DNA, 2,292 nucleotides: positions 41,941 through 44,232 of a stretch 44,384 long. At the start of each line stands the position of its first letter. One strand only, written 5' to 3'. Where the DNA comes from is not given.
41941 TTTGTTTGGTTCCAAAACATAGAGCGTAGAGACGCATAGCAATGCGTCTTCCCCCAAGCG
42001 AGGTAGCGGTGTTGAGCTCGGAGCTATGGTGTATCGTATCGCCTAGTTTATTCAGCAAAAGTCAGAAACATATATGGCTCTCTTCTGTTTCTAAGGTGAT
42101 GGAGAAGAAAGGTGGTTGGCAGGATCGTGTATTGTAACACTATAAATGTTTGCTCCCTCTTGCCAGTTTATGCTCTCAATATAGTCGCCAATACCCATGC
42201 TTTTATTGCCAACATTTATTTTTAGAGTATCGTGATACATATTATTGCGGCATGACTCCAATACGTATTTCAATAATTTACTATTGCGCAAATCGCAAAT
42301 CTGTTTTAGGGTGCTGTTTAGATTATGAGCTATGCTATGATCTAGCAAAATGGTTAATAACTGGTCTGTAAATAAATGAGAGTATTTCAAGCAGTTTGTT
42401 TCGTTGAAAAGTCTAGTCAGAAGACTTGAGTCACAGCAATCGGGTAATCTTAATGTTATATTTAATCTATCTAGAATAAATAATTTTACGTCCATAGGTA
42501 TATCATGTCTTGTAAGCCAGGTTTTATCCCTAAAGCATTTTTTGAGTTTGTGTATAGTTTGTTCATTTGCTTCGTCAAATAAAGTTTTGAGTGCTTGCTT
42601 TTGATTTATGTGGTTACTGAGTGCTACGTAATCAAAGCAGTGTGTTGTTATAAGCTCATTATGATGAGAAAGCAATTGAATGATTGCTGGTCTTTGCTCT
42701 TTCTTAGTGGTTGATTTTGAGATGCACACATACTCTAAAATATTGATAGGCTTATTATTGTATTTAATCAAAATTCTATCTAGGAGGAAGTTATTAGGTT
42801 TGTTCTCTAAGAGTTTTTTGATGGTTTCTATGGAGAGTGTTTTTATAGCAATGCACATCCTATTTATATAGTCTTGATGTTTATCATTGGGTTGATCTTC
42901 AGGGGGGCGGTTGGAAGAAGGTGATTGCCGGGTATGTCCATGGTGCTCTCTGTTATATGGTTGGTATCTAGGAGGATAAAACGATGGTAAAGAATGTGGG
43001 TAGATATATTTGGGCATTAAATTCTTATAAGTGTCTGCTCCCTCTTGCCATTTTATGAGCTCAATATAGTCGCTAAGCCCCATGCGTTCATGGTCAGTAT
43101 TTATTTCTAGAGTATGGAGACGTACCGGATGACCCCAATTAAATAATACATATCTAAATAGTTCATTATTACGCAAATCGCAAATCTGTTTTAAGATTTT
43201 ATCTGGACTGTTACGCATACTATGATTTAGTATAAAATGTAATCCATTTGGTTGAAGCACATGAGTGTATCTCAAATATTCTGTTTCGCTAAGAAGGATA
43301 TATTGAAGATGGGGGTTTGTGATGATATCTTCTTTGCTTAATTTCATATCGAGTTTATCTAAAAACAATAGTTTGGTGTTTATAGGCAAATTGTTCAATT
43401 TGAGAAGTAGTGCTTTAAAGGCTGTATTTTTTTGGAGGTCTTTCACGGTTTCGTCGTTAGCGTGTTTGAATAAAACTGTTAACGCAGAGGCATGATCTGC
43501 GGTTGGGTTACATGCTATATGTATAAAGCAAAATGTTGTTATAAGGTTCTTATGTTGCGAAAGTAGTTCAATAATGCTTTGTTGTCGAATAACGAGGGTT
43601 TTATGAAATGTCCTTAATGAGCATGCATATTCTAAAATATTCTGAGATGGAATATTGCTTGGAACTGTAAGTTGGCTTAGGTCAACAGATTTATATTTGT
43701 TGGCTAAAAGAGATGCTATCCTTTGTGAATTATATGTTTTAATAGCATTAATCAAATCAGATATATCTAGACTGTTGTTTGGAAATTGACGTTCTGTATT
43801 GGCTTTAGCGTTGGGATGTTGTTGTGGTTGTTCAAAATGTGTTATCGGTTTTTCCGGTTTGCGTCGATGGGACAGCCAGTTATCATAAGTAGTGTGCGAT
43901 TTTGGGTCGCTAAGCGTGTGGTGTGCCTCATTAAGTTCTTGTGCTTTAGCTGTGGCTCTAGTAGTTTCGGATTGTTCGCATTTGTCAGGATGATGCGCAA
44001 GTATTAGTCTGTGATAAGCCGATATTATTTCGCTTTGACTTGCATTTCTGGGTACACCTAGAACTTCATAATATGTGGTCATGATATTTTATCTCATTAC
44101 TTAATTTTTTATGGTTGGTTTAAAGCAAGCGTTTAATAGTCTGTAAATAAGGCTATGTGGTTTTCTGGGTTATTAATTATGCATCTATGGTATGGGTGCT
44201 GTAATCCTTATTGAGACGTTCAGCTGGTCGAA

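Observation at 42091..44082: J-domain protein carrying a tandem duplication of a novel ~245-aa module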

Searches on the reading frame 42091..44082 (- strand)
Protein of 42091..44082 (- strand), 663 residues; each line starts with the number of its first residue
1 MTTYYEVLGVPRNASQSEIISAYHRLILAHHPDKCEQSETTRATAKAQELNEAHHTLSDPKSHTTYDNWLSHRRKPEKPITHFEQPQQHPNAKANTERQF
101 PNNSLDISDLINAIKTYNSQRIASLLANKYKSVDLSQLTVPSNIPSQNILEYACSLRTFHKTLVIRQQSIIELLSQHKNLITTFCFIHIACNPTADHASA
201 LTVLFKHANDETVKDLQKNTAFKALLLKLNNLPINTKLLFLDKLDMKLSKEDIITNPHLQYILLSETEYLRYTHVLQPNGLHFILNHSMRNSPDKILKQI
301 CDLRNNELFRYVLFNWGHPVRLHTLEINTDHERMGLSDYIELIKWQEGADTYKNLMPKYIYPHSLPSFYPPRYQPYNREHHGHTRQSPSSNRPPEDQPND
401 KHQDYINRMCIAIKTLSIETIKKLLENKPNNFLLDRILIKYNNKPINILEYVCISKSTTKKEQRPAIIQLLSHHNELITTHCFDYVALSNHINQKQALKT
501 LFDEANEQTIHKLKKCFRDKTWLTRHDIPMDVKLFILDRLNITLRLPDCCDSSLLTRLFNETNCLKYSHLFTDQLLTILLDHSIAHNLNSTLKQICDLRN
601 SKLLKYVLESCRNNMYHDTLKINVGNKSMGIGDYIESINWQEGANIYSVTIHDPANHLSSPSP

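Call 3: search_protein_families(library=pfam, proteins=[window:42091-44082:-], max_evalue=1)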
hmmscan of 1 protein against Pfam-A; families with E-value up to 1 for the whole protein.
window:42091-44082:- (663 aa): 4 families
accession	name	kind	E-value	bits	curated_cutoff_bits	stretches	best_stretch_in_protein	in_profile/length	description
PF00226.36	DnaJ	-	4.2e-19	68.9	27.8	1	3-67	1-63/63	DnaJ domain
PF13446.11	RPT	-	0.00071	19.8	28.2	0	5-27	6-28/59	A repeated domain in UCH-protein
PF11881.13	SPAR_C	-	0.012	15.8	25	1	104-147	165-208/239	C-terminal domain of SPAR protein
PF09331.17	DUF1985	-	0.12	12.7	35.1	1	485-528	47-89/141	Domain of unknown function (DUF1985)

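Call 4: search_protein_families(library=ncbifam, proteins=[window:42091-44082:-], max_evalue=1)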
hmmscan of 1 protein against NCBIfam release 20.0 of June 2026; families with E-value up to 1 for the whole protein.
window:42091-44082:- (663 aa): 15 families
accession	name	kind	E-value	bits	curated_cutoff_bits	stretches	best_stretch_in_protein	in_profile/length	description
TIGR02349.1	DnaJ_bact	equivalog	2e-16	60.3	377.2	1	4-79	2-75/354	molecular chaperone DnaJ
NF008035.0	PRK10767.1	subfamily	1.9e-13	50.3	338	1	3-69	5-69/374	molecular chaperone DnaJ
NF010892.0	PRK14299.1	equivalog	1.1e-12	47.7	392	1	3-71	5-70/291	chaperone protein DnaJ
NF010885.0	PRK14292.1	equivalog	1.1e-11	44.3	585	1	2-70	2-67/371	chaperone protein DnaJ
NF037946.1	terminal_TopJ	equivalog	7.7e-11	41.2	300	1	4-69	7-69/810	terminal organelle assembly protein TopJ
NF010874.0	PRK14281.1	equivalog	2e-10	40.3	619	1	3-69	4-68/397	chaperone protein DnaJ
NF010894.0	PRK14301.1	equivalog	2.8e-10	39.7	548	1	3-69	5-69/373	chaperone protein DnaJ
TIGR03835.1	termin_org_DnaJ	equivalog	6.4e-10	38.1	512.25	1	4-68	4-65/871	terminal organelle assembly protein TopJ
NF050028.1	CldAdptActJ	equivalog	3e-09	37.2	150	1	1-66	1-69/93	cold adaptation protein ActJcold adaptation protein ActJ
NF010871.0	PRK14278.1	equivalog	4.4e-09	35.7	502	1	3-67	4-65/378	molecular chaperone DnaJ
NF010872.0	PRK14279.1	equivalog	1.6e-08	34.1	556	1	3-70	10-75/394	molecular chaperone DnaJ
NF007618.0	PRK10266.1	equivalog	1.9e-08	34.2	403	1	3-95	5-89/306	curved DNA-binding protein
NF006948.0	PRK09430.1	equivalog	5.2e-06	26.2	162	1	4-59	202-262/267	co-chaperone DjlA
TIGR00714.1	hscB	equivalog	0.00024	21.2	46.75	1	19-66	8-56/156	Fe-S protein assembly co-chaperone HscB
NF002935.0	PRK03578.1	equivalog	0.077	13.5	198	1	3-66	7-75/176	Fe-S protein assembly co-chaperone HscB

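Call 7: search_dna_similar(query=window:42091-44082:-, collection=plasmids, mode=protein)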
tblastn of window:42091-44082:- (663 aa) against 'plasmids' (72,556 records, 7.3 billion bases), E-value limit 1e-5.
Records with a match: 30; places in all: 30; records where one place covers at least 80% of the query: 0.
Best place of each record, by identity: <60% 30.
By first word of the organism name: Rhodococcus 14; Pseudoalteromonas 4; Streptomyces 2; Legionella 2; Rahnella 1; Acidovorax 1; Nocardia 1; Mesomycoplasma 1; Acetoanaerobium 1; Pseudorhodobacter 1; and 2 more.
By predicted mobility (MOB-suite, as given by PLSDB): non-mobilizable 22; mobilizable 7; conjugative 1.
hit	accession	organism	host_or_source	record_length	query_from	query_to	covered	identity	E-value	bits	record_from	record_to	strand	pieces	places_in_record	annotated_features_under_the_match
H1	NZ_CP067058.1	Rahnella aceris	-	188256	4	113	17%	37.8%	3e-7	62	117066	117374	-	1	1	cbpA: curved DNA-binding protein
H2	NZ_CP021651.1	Acidovorax sp. T1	-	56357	4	97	14%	37.2%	2e-6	59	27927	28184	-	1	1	DnaJ C-terminal domain-containing protein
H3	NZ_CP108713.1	Streptomyces sp. NBC_01001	-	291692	4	77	11%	46.7%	2e-7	62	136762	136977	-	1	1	J domain-containing protein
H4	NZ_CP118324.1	Rhodococcus sp. DK176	pure culture,crude oil-contaminated soil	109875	4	77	11%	46.7%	2e-7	62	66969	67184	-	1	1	J domain-containing protein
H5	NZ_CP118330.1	Rhodococcus sp. DK17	-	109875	4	77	11%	46.7%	2e-7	62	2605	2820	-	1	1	J domain-containing protein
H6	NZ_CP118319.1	Rhodococcus sp. DK180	pure culture,crude oil-contaminated soil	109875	4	77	11%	46.7%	2e-7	62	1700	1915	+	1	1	J domain-containing protein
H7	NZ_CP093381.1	Rhodococcus opacus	cell culture,forest soil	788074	4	77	11%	46.7%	3e-7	62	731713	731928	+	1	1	J domain-containing protein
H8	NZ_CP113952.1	Rhodococcus sp. JS3073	culture,soil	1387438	4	77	11%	46.7%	3e-7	62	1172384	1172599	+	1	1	record has no annotation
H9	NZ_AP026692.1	Rhodococcus qingshengii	cruid oil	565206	4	77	11%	46.7%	4e-7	62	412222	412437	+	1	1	J domain-containing protein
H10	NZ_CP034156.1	Rhodococcus sp. NJ-530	Antarctic sea ice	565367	4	77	11%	46.7%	4e-7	62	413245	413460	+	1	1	J domain-containing protein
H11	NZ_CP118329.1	Rhodococcus sp. DK17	pure culture,crude oil-contaminated soil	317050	4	77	11%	45.3%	2e-7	62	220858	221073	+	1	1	J domain-containing protein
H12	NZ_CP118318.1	Rhodococcus sp. DK180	pure culture,crude oil-contaminated soil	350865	4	77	11%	45.3%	2e-7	62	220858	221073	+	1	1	J domain-containing protein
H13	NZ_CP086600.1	Nocardia farcinica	Homo sapiens,whole organism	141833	4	77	11%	45.3%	5e-7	61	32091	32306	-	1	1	J domain-containing protein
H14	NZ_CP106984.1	Rhodococcus aetherivorans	cell culture,soil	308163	4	77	11%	45.3%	5e-7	61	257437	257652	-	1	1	J domain-containing protein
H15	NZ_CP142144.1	Rhodococcus sp. PD04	mixed culture,Industrial wastewater ...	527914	4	77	11%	45.3%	5e-7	61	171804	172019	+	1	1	J domain-containing protein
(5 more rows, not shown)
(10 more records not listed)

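Call 9: find_homologous_proteins(query=window:42091-44082:-, max_evalue=0.001)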
Query window:42091-44082:- (663 aa): 16 proteins with E <= 0.001 among 6366 candidates.
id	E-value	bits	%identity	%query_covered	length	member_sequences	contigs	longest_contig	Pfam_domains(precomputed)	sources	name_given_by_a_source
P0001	0.0e+0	1516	100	100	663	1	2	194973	PF00226.37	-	-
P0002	4.5e-9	54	50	10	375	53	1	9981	PF00226.37,PF00684.26,PF01556.24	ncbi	-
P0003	8.7e-8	49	47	10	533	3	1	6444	PF00226.37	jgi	jgi:curved DNA-binding protein CbpA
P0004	3.4e-7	47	47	10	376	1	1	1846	PF00226.37,PF27439.1,PF15777.11,PF00684.26,PF01556.24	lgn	-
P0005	3.4e-7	47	47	10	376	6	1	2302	PF00226.37,PF27439.1,PF15777.11,PF00684.26,PF01556.24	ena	-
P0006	1.0e-6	46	45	10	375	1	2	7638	PF00226.37,PF00684.26,PF01556.24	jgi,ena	-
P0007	1.9e-6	45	50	10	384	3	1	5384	PF00226.37,PF27659.1,PF27439.1,PF15777.11,PF00684.26,PF01556.24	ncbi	-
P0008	7.4e-6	43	47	10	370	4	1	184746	PF00226.37,PF27439.1,PF15777.11,PF00684.26,PF01556.24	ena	-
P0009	4.6e-5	40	43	10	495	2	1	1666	PF22562.3,PF00226.37,PF00627.38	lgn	-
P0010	1.5e-4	39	39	12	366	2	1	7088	PF00226.37,PF27439.1,PF15777.11,PF00684.26,PF01556.24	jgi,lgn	jgi:molecular chaperone DnaJ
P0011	1.8e-4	38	46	10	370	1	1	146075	PF00226.37,PF27659.1,PF00684.26,PF01556.24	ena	-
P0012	1.9e-4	38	43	10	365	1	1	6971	PF00226.37,PF00684.26,PF01556.24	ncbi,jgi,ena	-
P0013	2.5e-4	38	37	17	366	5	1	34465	PF00226.37,PF00684.26,PF01556.24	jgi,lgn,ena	-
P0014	3.4e-4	37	36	17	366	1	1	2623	PF00226.37,PF00684.26,PF01556.24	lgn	-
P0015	4.7e-4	37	42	10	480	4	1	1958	PF00226.37,PF00684.26,PF01556.24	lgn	-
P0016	4.9e-4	37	42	10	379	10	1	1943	PF00226.37,PF00684.26,PF01556.24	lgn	-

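Call 10: find_related_loci(query=window:42091-44082:-, collection=genome_contigs, flank=10000)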
Query window:42091-44082:- (663 aa) in genome_contigs; peptide patterns used: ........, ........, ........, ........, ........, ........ (x = any residue, [..] = any of these).
26 stretches matched a pattern, but none encodes a relative of the query by tblastn (E <= 1e-3).

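Call 11: find_encoding_contigs(protein=P0001, flank=10000, max_places=6)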
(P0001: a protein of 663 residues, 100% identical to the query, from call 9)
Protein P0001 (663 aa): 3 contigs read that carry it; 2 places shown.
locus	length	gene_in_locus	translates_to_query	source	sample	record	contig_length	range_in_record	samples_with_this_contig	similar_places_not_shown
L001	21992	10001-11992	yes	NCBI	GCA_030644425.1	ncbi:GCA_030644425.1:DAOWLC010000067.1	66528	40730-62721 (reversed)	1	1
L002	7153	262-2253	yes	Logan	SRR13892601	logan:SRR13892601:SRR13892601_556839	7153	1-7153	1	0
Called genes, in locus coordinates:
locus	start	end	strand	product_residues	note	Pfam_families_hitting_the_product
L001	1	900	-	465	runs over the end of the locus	PF00350:Dynamin_N (faint), PF01926:MMR_HSR1, PF02421:FeoB_N, PF02492:cobW (faint), PF00009:GTP_EFTU, PF01926:MMR_HSR1, PF02421:FeoB_N, PF14714:KH_dom-like, +2 more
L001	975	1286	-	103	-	-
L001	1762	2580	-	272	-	PF00497:SBP_bac_3, PF10613:Lig_chan-Glu_bd (weak)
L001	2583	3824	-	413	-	PF00375:SDF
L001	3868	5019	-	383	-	PF01011:PQQ (faint), PF25293:Beta-prop_EMC1_N (faint), PF13570:Beta-prop_ACSF4, PF25292:Beta-prop_CGLA (faint), PF13360:PQQ_2, PF13570:Beta-prop_ACSF4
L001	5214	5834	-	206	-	PF09976:TPR_21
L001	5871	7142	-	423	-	PF13393:tRNA-synt_His, PF00587:tRNA-synt_2b, PF03129:HGTP_anticodon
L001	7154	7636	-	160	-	PF12844:HTH_19 (weak), PF13413:HTH_25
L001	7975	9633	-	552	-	PF00149:Metallophos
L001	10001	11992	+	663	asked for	PF00226:DnaJ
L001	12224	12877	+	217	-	PF00702:Hydrolase, PF13419:HAD_2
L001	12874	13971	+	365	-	PF00005:ABC_tran, PF13304:AAA_21 (faint), PF08402:TOBE_2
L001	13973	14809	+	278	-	PF00528:BPD_transp_1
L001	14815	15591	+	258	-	PF00528:BPD_transp_1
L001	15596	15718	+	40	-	-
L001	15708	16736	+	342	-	PF01547:SBP_bac_1, PF13531:SBP_bac_11, PF13416:SBP_bac_8, PF13343:SBP_bac_6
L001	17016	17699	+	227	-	PF01863:YgjP-like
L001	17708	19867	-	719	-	PF00989:PAS, PF13188:PAS_8, PF13426:PAS_9, PF08447:PAS_3 (weak), PF02518:HATPase_c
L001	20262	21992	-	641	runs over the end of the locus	PF02518:HATPase_c (weak), PF13589:HATPase_c_3, PF00183:HSP90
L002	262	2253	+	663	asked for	PF00226:DnaJ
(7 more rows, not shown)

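Call 22: predict_structure(protein=window:42091-44082:-)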
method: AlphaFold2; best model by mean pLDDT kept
length: 663 residues; sequences in the alignment: 1
mean_pLDDT: 44.2   pTM: 0.31
mean pLDDT of the five models: 44.2, 44.0, 37.7, 37.3, 35.3
residues with pLDDT >= 90: 0; 70-90: 38; 50-70: 143; < 50: 482
segments of 3 or more residues with pLDDT < 50: 1-9, 14-24, 26-195, 253-481, 487-492, 616-634, 636-639, 641-663
pLDDT, mean of each block of 10 residues (from residue 1): 43 47 45 41 44 40 36 32 30 29 37 37 36 34 35 37 36 40 41 46 52 59 57 54 58 47 37 36 40 41 39 34 28 32 31 27 24 28 30 31 28 37 42 39 42 41 43 45 49 56 67 69 70 81 72 65 73 70 58 55 58 47 43 49 40 35 32
secondary structure, 60 per line:
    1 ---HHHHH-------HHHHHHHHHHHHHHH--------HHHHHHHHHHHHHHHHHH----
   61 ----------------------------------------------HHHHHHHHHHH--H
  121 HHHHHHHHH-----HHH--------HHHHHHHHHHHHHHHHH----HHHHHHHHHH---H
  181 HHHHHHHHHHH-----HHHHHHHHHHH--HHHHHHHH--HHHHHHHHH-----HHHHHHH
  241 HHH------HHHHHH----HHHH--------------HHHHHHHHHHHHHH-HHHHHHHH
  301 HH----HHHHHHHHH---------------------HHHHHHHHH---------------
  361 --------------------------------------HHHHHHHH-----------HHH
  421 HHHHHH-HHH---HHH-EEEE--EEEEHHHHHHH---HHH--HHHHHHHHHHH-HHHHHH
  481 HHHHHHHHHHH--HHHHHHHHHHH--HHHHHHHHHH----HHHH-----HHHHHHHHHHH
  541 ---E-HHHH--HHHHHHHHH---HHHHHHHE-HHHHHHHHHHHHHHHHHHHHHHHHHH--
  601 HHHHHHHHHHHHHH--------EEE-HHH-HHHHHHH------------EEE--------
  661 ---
elements in order (helices of 4 or more, strands of 3 or more residues): H4-8 H16-30 H39-56 H107-117 H120-129 H146-162 H167-176 H180-191 H197-207 H210-217 H220-228 H234-243 H250-255 H260-263 H278-291 H293-302 H307-315 H337-345 H399-406 H418-426 E438-441 E444-447 H448-454 H463-473 H475-491 H494-504 H507-516 H521-524 H530-540 H546-549 H552-560 H564-570 H573-598 H601-614 E623-625 H631-637 E650-652

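Call 28: search_protein_families(library=pfam, proteins=[L001:7975-9633:-, L001:975-1286:-, L001:7154-7636:-], max_evalue=0.01)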
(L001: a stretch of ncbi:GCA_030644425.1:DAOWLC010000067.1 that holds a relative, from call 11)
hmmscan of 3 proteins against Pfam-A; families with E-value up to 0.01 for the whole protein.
L001:7975-9633:- (552 aa): 1 family
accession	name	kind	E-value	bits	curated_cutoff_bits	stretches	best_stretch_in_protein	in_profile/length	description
PF00149.33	Metallophos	-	2.9e-17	64.2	21.5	1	139-368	2-190/191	Calcineurin-like phosphoesterase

L001:975-1286:- (103 aa): 0 families

L001:7154-7636:- (160 aa): 4 families
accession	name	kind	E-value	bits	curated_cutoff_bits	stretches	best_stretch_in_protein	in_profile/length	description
PF13413.12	HTH_25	-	3.8e-19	68.7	24.6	1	17-77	2-62/62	Helix-turn-helix domain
PF12844.13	HTH_19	-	3.1e-06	27.4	30.2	1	16-73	3-54/64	Helix-turn-helix domain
PF13560.12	HTH_31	-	4.6e-05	24.1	27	1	14-78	3-62/64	Helix-turn-helix domain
PF01381.28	HTH_3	-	0.0046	17.4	23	1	17-58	1-40/55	Helix-turn-helix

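Call 29: find_related_loci(query=L001:5871-7142:-, collection=genome_contigs, flank=10000)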
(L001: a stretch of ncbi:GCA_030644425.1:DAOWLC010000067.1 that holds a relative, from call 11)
Query L001:5871-7142:- (423 aa) in genome_contigs; peptide patterns used: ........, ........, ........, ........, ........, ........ (x = any residue, [..] = any of these).
600 stretches matched a pattern (row limit reached: there are more); 596 encode a relative of the query (tblastn E <= 1e-3); the best 80 are kept; 80 distinct loci.
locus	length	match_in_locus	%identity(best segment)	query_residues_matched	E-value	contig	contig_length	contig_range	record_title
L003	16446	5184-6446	63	1-420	1e-180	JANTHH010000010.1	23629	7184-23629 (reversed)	MAG: Chromatiales bacterium isolate bin20021 c_000000000212, whole genome shotgun sequence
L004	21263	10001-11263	64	1-418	3e-179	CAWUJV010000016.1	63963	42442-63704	MAG: uncultured Alteromonas sp. isolate SRR17458619_binner12_6_1705322967 genome assembly, contig: ERZ21854002.39, whole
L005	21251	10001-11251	64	1-414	3e-179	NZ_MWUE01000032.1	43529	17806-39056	Pantoea latae strain AS1 32__len__43529, whole genome shotgun sequence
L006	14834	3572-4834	63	3-420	2e-178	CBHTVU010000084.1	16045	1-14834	MAG TPA_asm: uncultured Gammaproteobacteria bacterium isolate ERR14722427_concoct_26 genome assembly, contig: ERZ2733682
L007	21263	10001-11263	63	1-418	1e-177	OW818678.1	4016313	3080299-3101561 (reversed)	metagenome genome assembly, chromosome: 1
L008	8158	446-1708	63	1-420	1e-177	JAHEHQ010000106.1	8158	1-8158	MAG: Gammaproteobacteria bacterium isolate Ww462 NODE_25653_length_8158_cov_3.966032, whole genome shotgun sequence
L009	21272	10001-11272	63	1-422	1e-176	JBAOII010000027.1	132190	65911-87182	MAG: Candidatus Competibacter sp. isolate AS_Ams2_Bin39 np2-np3_contig_52739, whole genome shotgun sequence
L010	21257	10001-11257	62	1-418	2e-176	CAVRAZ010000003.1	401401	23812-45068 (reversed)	MAG: uncultured Gammaproteobacteria bacterium isolate MFD04944.bin.2.29 genome assembly, contig: contig_18024, whole gen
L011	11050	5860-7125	62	1-419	3e-175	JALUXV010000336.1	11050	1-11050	MAG: Alteromonadaceae bacterium isolate 131-447_metabat2_scaf2bin.035 131-447_scaffold_3467_c1, whole genome shotgun seq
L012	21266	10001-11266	61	1-419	4e-175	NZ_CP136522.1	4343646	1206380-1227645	Shewanella sp. DAU334 chromosome, complete genome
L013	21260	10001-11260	63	5-420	1e-174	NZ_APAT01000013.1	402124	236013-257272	Marinobacter santoriniensis NKSG1 contig00014, whole genome shotgun sequence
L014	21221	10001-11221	62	1-408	8e-175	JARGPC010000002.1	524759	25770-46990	MAG: Coxiellaceae bacterium isolate bin_ma_oilr2.010 NODE_8_length_524759_cov_30.535553, whole genome shotgun sequence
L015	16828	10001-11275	63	1-418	7e-175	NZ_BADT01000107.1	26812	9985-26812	Pseudoalteromonas sp. BSi20652, whole genome shotgun sequence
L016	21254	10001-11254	61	5-419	3e-174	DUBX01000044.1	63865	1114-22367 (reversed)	MAG TPA_asm: Porticoccaceae bacterium isolate UWMA-0313 NODE_703_length_63865_cov_0.125804, whole genome shotgun sequenc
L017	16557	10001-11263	61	1-420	4e-174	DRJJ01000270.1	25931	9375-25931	MAG TPA_asm: Gammaproteobacteria bacterium isolate HyVt-414 HyVt-414_k95_70870, whole genome shotgun sequence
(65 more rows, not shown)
